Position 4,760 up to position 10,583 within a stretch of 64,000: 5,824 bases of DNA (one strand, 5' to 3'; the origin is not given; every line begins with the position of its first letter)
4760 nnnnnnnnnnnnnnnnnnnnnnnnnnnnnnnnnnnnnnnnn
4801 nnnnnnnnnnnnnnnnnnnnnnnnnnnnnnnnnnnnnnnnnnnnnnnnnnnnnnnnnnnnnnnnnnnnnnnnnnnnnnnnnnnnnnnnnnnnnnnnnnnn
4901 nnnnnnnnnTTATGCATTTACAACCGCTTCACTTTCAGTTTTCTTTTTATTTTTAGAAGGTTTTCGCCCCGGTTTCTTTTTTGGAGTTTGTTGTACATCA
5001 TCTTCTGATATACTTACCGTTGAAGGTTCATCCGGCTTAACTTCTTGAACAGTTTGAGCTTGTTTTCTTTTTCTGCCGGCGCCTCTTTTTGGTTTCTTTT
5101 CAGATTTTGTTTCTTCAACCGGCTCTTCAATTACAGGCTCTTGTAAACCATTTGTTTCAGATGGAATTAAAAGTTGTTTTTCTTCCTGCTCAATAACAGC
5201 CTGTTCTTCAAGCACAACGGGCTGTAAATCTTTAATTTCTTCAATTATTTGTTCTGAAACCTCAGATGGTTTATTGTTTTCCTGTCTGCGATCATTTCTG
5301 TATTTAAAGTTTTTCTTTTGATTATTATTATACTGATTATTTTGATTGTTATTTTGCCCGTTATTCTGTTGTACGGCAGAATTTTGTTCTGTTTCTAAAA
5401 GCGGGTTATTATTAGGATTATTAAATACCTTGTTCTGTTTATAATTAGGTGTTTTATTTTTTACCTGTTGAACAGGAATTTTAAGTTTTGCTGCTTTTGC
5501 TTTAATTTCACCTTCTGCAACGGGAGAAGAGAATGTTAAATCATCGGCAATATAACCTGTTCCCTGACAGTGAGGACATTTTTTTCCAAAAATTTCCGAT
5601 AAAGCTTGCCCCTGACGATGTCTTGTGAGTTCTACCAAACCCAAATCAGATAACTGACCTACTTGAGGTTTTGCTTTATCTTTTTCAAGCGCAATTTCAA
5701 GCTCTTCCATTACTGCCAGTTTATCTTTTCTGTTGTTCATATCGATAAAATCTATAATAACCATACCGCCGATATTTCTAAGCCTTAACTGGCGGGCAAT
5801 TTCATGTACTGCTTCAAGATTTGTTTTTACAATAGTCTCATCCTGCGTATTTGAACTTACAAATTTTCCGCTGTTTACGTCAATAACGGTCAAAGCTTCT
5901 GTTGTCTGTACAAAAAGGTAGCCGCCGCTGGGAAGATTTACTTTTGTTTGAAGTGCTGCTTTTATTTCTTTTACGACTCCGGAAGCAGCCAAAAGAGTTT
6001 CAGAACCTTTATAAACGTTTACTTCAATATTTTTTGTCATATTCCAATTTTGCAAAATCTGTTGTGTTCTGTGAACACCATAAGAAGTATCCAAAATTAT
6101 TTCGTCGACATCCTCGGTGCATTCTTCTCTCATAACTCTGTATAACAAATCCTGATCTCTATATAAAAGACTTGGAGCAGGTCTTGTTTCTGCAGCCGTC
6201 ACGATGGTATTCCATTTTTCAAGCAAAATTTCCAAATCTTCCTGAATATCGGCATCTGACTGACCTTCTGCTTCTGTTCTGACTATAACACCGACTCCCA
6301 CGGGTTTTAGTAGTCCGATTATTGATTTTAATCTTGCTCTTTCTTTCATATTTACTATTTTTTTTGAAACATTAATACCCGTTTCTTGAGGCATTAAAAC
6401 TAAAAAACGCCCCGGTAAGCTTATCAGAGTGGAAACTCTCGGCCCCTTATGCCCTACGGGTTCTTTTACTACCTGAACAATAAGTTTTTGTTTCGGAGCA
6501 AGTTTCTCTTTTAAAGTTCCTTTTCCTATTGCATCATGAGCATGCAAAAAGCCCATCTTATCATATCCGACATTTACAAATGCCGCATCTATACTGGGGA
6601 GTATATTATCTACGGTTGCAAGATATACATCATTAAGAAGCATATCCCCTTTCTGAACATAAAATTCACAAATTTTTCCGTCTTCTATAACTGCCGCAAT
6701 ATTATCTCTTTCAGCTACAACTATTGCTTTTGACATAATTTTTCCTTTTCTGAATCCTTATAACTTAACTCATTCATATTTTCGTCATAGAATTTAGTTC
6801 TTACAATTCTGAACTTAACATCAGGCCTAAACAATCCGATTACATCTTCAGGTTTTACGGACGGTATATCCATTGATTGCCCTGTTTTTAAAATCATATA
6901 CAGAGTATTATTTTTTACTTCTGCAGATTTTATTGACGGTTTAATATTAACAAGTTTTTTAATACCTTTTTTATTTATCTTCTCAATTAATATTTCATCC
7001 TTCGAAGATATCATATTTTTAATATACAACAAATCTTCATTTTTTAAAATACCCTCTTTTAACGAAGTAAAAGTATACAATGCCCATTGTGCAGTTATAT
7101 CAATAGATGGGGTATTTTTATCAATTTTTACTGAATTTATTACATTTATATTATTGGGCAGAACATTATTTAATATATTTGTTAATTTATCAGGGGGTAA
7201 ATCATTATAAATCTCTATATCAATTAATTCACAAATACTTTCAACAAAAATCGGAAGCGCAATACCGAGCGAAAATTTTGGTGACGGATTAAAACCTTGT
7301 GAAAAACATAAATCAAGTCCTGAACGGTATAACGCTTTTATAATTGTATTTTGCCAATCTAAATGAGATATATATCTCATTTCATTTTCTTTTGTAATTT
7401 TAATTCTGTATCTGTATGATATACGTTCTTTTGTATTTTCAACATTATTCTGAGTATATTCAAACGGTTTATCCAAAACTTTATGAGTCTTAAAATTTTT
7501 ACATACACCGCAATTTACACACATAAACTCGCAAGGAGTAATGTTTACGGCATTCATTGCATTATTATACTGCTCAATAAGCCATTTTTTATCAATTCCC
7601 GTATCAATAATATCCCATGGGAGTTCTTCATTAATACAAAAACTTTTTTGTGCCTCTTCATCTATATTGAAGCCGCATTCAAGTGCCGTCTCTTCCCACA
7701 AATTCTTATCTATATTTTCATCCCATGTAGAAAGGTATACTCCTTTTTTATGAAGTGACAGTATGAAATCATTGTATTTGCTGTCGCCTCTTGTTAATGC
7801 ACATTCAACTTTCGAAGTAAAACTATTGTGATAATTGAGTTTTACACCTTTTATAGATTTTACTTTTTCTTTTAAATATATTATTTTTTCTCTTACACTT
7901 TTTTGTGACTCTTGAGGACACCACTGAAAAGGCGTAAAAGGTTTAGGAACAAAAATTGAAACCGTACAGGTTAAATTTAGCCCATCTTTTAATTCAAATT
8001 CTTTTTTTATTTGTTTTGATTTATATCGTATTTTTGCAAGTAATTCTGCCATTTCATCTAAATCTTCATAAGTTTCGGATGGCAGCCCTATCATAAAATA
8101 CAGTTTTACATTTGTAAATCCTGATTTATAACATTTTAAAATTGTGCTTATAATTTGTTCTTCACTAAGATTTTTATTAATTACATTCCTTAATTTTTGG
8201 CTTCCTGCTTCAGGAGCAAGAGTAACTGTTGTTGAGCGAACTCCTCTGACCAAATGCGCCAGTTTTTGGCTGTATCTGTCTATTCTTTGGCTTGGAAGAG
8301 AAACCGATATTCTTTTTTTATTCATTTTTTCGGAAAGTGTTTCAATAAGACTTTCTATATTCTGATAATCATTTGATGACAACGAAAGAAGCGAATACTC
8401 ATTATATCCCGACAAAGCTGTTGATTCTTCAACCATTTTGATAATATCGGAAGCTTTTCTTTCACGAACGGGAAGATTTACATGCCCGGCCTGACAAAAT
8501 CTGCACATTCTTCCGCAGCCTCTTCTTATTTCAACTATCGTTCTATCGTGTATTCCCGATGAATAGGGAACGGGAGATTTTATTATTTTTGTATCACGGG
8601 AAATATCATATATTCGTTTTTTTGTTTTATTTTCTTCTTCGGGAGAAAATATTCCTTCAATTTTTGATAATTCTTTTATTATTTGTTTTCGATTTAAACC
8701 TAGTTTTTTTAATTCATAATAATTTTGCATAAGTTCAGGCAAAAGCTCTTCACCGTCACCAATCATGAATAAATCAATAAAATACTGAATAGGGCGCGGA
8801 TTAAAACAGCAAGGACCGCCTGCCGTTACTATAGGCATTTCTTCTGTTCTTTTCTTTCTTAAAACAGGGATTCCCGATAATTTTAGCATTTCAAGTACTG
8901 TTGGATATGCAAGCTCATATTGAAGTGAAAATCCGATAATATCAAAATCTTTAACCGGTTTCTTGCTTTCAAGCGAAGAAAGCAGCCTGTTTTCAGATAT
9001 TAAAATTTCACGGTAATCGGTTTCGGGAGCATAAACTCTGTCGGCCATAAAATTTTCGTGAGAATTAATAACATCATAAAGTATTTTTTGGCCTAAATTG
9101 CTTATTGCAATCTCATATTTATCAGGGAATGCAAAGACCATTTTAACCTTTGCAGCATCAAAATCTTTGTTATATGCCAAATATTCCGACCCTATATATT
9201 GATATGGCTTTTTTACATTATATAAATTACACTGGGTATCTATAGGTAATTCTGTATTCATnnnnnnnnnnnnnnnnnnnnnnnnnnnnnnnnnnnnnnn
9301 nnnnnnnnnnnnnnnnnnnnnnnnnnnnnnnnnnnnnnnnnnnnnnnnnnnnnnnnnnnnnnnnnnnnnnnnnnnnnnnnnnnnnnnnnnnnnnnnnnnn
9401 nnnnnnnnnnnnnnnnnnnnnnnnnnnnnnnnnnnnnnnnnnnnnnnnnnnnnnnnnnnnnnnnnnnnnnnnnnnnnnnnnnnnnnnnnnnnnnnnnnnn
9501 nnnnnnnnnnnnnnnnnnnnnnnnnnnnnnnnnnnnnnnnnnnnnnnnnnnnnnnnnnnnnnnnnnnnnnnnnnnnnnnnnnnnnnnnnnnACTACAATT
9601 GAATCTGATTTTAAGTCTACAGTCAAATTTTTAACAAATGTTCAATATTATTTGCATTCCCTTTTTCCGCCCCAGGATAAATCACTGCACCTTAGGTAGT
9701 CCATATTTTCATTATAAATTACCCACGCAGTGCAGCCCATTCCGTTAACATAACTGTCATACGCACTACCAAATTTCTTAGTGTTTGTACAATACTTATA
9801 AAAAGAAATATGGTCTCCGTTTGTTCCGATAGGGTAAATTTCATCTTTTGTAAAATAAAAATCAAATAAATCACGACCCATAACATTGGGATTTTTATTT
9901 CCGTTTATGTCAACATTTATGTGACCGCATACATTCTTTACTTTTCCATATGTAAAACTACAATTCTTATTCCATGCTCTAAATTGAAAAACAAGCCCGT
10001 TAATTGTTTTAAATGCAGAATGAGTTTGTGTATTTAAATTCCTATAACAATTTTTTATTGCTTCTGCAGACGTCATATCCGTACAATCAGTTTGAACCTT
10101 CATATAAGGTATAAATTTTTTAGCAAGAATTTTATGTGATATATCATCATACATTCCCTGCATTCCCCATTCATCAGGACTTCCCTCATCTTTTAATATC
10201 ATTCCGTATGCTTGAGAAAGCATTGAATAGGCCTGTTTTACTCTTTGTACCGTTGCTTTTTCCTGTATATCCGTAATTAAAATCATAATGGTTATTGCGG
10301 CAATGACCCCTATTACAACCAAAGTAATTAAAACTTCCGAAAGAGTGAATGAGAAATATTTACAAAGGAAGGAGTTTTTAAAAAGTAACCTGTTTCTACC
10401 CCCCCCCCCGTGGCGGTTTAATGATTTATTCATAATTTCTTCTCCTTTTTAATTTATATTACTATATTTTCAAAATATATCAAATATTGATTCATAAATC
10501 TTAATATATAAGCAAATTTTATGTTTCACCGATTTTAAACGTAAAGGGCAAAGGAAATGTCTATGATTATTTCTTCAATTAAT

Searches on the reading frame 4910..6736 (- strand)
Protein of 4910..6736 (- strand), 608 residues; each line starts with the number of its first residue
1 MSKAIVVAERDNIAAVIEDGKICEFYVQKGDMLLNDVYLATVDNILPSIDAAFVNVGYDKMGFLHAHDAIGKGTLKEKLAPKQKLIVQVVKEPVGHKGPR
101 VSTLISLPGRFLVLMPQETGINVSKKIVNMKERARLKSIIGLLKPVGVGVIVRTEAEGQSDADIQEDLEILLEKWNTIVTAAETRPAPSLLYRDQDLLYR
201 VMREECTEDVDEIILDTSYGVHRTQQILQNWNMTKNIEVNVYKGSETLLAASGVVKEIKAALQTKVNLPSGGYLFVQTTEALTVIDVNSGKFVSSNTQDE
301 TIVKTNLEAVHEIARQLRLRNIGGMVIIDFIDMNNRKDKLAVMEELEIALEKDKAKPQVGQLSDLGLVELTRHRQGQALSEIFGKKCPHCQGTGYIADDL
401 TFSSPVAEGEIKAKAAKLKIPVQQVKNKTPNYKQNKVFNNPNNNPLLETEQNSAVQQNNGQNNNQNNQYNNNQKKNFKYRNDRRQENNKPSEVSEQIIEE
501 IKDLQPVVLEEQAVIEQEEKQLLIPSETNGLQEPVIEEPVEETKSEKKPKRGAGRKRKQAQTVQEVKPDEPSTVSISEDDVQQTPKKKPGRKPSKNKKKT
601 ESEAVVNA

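Call 19: find_encoding_contigs(protein=window:4910-6736:-, flank=10000, max_places=10)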
Protein window:4910-6736:- (608 aa): 6 contigs read that carry it; 2 places shown.
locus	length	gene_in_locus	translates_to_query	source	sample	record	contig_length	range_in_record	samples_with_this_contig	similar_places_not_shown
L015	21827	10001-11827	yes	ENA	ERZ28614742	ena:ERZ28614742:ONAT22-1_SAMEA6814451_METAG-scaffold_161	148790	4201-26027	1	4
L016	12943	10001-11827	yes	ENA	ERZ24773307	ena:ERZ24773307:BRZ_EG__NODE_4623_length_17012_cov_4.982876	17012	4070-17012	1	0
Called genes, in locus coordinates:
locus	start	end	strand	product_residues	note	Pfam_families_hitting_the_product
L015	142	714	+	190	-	PF03167:UDG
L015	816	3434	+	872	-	PF01442:Apolipoprotein (faint), PF04108:ATG17_like (faint)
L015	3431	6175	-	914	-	-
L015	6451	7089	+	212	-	PF20318:DUF6613 (weak)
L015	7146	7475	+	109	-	-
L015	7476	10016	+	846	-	PF19864:Radical_SAM_N2, PF04055:Radical_SAM, PF10105:DUF2344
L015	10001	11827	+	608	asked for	PF10150:RNase_E_G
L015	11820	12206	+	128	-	-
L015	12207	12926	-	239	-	-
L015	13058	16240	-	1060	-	PF13086:AAA_11, PF13604:AAA_30 (faint), PF01443:Viral_helicase1 (faint), PF13245:AAA_19 (faint), PF20720:nSTAND3 (faint), PF13087:AAA_12, PF18741:MTES_1575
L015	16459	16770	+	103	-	PF12732:YtxH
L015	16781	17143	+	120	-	PF06103:DUF948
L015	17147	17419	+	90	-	-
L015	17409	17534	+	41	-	-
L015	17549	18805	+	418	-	PF00342:PGI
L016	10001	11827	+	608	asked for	PF10150:RNase_E_G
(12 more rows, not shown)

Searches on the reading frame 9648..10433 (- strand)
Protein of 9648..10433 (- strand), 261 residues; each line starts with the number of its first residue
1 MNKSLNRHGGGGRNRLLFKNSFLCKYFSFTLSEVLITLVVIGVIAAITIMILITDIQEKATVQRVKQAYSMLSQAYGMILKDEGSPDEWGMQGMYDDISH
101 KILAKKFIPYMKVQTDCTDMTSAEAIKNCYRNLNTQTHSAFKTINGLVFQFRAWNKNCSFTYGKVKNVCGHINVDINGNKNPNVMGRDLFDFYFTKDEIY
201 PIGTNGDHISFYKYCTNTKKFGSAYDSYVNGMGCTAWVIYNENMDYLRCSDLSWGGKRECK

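Call 60: find_homologous_proteins(query=window:9648-10433:-, max_evalue=0.00001)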
Query window:9648-10433:- (261 aa): 137 proteins with E <= 0.00001 among 238 candidates; the best 120 are listed.
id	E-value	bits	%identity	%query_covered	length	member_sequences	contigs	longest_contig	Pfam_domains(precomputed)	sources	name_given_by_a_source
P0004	6.2e-157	539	98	90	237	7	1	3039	-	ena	-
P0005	1.6e-124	433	81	89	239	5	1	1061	PF20318.4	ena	-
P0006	5.9e-73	264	47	90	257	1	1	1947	-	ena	-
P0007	2.0e-70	256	48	90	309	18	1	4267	PF20318.4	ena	-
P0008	2.8e-68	249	49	90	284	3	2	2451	PF20318.4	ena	-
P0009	1.7e-67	246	50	81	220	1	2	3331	PF20318.4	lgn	-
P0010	3.4e-64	235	48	89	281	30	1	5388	PF07963.18,PF20318.4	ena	-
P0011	5.3e-63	231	47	89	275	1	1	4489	PF20318.4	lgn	-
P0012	6.4e-62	228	46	91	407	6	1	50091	-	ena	-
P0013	6.5e-62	228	46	90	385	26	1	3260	PF20318.4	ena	-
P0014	2.3e-61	226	47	89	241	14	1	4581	PF20318.4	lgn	-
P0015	1.0e-60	224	45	91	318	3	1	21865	-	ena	-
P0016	5.8e-60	221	45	90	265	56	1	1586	PF20318.4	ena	-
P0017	1.3e-59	220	45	91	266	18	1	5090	-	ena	-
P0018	1.2e-58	217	44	93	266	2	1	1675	-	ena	-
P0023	3.0e-55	206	42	93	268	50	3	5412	PF20318.4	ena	-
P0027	5.4e-48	182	40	98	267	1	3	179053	PF20318.4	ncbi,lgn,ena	-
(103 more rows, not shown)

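Call 62: find_encoding_contigs(protein=P0004, flank=2500, max_places=4)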
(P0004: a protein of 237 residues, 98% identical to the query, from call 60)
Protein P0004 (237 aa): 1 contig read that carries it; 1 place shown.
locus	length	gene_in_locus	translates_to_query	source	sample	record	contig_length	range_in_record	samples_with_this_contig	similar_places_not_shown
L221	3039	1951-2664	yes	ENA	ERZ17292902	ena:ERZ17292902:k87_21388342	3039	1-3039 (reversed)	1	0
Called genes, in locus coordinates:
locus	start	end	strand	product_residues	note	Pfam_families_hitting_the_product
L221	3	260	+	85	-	?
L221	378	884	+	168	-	PF00210:Ferritin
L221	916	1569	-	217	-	PF00730:HhH-GPD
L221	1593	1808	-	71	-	-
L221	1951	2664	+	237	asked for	-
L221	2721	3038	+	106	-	?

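Call 63: find_encoding_contigs(protein=P0027, flank=10000, max_places=3)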
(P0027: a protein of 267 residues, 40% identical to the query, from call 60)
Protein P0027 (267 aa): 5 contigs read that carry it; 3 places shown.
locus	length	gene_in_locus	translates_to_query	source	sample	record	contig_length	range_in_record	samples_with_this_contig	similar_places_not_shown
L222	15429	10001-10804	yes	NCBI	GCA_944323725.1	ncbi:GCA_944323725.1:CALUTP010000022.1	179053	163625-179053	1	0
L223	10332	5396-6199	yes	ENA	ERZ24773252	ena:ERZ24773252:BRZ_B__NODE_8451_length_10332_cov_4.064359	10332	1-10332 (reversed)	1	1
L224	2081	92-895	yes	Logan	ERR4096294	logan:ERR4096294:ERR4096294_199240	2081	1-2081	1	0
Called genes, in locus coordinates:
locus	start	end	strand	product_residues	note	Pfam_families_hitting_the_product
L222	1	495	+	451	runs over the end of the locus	PF00808:CBFD_NFYB_HMF (faint), PF02861:Clp_N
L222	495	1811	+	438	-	PF01171:ATP_bind_3, PF11734:TilS_C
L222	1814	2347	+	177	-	PF00156:Pribosyltran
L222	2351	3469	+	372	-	PF00512:HisKA, PF02518:HATPase_c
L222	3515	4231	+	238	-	-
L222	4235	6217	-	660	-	PF00270:DEAD (faint), PF04851:ResIII, PF17757:UvrB_inter, PF27431:UvrB_3rd, PF00271:Helicase_C, PF12344:UvrB, PF02151:UVR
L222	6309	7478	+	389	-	-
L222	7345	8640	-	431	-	-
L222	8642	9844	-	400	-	PF01656:CbiA, PF10609:ParA (weak), PF13614:AAA_31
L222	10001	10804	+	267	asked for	PF20318:DUF6613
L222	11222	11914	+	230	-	PF20318:DUF6613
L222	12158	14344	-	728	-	-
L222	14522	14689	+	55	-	-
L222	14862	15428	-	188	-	?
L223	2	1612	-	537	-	?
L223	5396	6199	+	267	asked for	PF20318:DUF6613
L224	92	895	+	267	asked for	PF20318:DUF6613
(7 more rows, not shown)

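Call 64: find_encoding_contigs(protein=P0023, flank=5000, max_places=4)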
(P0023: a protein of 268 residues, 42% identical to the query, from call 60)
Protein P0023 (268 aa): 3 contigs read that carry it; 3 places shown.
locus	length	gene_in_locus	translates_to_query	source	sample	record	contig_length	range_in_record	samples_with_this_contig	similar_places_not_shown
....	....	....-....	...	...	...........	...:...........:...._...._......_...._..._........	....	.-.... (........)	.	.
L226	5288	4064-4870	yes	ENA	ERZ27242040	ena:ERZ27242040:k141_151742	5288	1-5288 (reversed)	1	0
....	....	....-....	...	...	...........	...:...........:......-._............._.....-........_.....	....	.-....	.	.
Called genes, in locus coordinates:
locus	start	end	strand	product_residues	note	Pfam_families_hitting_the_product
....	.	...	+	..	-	?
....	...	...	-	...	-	-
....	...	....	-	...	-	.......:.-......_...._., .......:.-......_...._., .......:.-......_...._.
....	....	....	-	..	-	-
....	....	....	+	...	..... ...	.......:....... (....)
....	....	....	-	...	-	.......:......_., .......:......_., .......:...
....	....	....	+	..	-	?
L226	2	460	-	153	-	?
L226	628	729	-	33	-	-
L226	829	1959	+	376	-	PF07907:YibE_F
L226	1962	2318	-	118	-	-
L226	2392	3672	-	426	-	PF00438:S-AdoMet_synt_N, PF02772:S-AdoMet_synt_M, PF02773:S-AdoMet_synt_C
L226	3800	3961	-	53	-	-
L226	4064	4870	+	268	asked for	PF20318:DUF6613 (weak)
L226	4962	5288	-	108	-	?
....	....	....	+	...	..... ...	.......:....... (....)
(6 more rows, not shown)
